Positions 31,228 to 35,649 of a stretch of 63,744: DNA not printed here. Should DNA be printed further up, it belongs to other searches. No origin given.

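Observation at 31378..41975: Duplicated module: giant secreted surface protein divergently paired with small secreted proteins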

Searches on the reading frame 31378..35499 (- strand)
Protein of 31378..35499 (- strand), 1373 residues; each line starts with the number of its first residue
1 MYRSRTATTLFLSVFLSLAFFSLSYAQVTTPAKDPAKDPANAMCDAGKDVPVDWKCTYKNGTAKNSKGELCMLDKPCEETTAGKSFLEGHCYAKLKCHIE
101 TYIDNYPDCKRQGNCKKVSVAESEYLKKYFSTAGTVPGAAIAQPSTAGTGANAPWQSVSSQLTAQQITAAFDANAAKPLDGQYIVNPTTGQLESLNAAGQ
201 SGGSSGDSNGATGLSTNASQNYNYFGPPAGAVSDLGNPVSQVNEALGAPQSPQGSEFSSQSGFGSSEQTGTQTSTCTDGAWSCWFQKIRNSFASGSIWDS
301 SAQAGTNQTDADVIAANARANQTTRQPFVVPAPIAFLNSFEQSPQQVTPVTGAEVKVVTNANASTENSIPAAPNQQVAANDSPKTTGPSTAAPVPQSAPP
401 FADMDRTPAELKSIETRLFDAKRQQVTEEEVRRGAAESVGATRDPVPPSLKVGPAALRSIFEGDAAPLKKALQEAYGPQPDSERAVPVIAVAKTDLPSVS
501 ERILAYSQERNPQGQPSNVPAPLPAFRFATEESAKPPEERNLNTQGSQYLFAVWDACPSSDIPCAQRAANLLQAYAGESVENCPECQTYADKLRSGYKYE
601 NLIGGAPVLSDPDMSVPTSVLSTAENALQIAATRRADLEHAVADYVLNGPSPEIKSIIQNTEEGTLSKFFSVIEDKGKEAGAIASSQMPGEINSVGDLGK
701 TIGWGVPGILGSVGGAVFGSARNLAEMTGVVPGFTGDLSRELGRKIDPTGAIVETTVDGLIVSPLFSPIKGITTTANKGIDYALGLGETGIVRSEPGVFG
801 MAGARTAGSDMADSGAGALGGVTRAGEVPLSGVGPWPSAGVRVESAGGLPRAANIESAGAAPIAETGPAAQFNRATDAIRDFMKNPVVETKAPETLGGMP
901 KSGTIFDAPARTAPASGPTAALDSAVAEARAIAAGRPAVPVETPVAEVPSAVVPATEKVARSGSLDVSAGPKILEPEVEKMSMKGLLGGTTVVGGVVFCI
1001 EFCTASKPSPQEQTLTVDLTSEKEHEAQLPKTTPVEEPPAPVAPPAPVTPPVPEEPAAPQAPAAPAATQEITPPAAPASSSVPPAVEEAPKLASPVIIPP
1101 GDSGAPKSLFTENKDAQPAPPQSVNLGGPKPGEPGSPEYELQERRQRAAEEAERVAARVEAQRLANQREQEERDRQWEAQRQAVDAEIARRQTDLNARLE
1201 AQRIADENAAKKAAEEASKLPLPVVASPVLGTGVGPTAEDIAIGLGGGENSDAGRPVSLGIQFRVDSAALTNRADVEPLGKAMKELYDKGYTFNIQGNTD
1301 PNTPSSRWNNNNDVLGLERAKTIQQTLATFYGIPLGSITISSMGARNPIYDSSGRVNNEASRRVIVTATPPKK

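Call 4: search_protein_families(library=pfam, proteins=[window:31378-35499:-], max_evalue=1)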
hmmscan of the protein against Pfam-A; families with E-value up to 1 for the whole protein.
window:31378-35499:- (1373 aa): 1 family
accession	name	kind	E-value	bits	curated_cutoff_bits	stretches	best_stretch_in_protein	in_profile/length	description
PF00691.25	OmpA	-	1.3e-07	32.3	27.2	1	1263-1360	2-96/98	OmpA family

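Call 8: find_encoding_contigs(protein=window:31378-35499:-, flank=10000, max_places=6)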
Protein window:31378-35499:- (1373 aa): 1 contig read that carries it; 1 place shown.
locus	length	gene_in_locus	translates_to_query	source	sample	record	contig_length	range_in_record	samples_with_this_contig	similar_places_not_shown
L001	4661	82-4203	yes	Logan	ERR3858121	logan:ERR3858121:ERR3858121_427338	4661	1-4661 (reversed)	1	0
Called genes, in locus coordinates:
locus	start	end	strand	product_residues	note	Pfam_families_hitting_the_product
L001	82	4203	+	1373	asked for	PF00691:OmpA (weak)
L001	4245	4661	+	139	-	?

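Call 11: find_homologous_proteins(query=window:31378-35499:-, max_evalue=0.001)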
Query window:31378-35499:- (1373 aa): 4 proteins with E <= 0.001 among 8000 candidates.
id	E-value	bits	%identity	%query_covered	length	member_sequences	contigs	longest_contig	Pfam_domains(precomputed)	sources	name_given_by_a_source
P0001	0.0e+0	2933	100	97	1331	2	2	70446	PF00691.26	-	-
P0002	0.0e+0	2097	74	100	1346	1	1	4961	PF00691.26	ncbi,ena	ncbi:MAG: hypothetical protein AAB927_03920 [Patescibacteria group bacterium]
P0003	4.8e-137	477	43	29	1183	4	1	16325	-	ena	-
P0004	1.8e-23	101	37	25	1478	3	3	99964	-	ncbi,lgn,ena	ncbi:MAG: hypothetical protein AAB480_04750 [Patescibacteria group bacterium]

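Call 14: find_encoding_contigs(protein=P0004, flank=10000, max_places=4)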
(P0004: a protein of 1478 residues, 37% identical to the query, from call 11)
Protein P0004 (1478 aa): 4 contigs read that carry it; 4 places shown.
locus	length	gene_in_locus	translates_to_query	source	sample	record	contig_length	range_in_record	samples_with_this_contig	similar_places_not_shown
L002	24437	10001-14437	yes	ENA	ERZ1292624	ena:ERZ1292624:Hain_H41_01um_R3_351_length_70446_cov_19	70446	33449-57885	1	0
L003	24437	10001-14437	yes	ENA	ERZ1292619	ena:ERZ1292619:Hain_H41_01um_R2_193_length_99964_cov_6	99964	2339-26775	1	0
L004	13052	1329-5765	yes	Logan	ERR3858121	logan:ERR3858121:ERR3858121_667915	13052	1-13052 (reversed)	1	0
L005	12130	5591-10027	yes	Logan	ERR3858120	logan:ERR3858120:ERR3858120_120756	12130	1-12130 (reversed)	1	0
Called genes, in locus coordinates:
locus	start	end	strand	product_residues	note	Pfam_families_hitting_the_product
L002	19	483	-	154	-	-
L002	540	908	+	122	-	-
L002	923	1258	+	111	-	-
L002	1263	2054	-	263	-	-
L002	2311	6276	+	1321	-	PF02368:Big_2, PF01095:Pectinesterase (faint), PF07602:DUF1565 (faint), PF22842:Pel9A-like_beta_helix (faint), PF13229:Beta_helix, PF01471:PG_binding_1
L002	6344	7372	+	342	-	PF00188:CAP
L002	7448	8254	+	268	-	-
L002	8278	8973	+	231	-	PF01520:Amidase_3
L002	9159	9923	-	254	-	PF08282:Hydrolase_3 (faint)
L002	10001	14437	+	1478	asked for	-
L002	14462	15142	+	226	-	-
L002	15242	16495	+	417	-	PF08323:Glyco_transf_5, PF13439:Glyco_transf_4, PF13579:Glyco_trans_4_4, PF20706:GT4-conflict, PF00534:Glycos_transf_1, PF13692:Glyco_trans_1_4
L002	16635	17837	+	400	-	PF03065:Glyco_hydro_57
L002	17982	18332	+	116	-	-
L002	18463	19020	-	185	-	PF20803:PaaX_M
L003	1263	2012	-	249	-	-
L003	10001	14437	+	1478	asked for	-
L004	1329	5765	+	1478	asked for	-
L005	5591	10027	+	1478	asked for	-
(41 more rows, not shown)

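Call 15: find_encoding_contigs(protein=P0003, flank=10000, max_places=4)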
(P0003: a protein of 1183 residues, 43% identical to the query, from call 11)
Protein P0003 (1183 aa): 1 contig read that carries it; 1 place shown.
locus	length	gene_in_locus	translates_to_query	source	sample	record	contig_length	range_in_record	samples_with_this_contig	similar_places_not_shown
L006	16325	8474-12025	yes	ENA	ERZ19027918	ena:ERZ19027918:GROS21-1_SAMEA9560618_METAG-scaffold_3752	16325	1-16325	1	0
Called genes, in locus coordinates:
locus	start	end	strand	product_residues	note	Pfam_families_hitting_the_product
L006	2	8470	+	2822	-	?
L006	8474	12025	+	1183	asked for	-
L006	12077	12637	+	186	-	PF04011:LemA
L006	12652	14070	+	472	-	-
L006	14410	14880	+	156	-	PF00293:NUDIX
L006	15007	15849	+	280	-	PF01435:Peptidase_M48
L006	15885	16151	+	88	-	-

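Call 16: find_encoding_contigs(protein=P0002, flank=10000, max_places=4)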
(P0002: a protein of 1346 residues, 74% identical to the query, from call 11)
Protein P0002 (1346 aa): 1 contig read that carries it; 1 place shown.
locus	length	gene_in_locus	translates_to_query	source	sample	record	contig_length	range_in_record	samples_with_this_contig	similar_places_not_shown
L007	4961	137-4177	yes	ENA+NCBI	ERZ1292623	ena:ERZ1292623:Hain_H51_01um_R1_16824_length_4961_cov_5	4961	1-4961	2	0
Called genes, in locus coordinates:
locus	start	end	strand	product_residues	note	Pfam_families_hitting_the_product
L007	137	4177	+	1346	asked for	PF00691:OmpA (weak)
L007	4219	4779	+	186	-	PF04011:LemA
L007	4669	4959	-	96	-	?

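Call 27: search_protein_families(library=pfam, proteins=[P0004], max_evalue=5)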
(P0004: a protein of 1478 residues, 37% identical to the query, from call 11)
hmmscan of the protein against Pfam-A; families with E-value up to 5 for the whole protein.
P0004 (1478 aa): 0 families

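Call 29: find_related_loci(query=A4, collection=genome_contigs, flank=10000)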
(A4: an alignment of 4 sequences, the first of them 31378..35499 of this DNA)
Query A4 (1373 aa) in genome_contigs; peptide patterns used: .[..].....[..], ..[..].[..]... (x = any residue, [..] = any of these).
337 stretches matched a pattern; 1 encode a relative of the query (tblastn E <= 1e-3); 1 distinct loci.
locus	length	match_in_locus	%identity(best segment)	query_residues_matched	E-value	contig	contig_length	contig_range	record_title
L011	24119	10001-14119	70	1-1373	0e+0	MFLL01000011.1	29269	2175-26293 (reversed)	MAG: Candidatus Kaiserbacteria bacterium RIFCSPHIGHO2_02_FULL_55_25 rifcsphigho2_02_scaffold_2305, whole genome shotgun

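Call 40: search_protein_families(library=ncbifam, proteins=[P0004], max_evalue=5)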
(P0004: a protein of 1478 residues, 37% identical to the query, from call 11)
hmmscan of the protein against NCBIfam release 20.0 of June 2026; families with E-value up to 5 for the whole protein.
P0004 (1478 aa): 1 family
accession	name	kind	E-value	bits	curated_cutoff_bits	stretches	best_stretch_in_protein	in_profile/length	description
NF040836.1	sulfhyd_HydD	equivalog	0.052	12.7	500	1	63-125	65-128/261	NADPH-dependent hydrogenase/sulfhydrogenase 1 subunit delta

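Call 41: search_protein_families(library=phrogs, proteins=[P0004], max_evalue=1)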
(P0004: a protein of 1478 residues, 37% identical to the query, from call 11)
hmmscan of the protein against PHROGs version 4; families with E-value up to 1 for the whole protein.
P0004 (1478 aa): 2 families
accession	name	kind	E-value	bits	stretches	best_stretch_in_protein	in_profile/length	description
phrog_12774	-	unknown function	0.15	13.4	1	999-1052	29-82/90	-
phrog_22026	-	unknown function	0.31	12.1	1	1321-1391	47-117/166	-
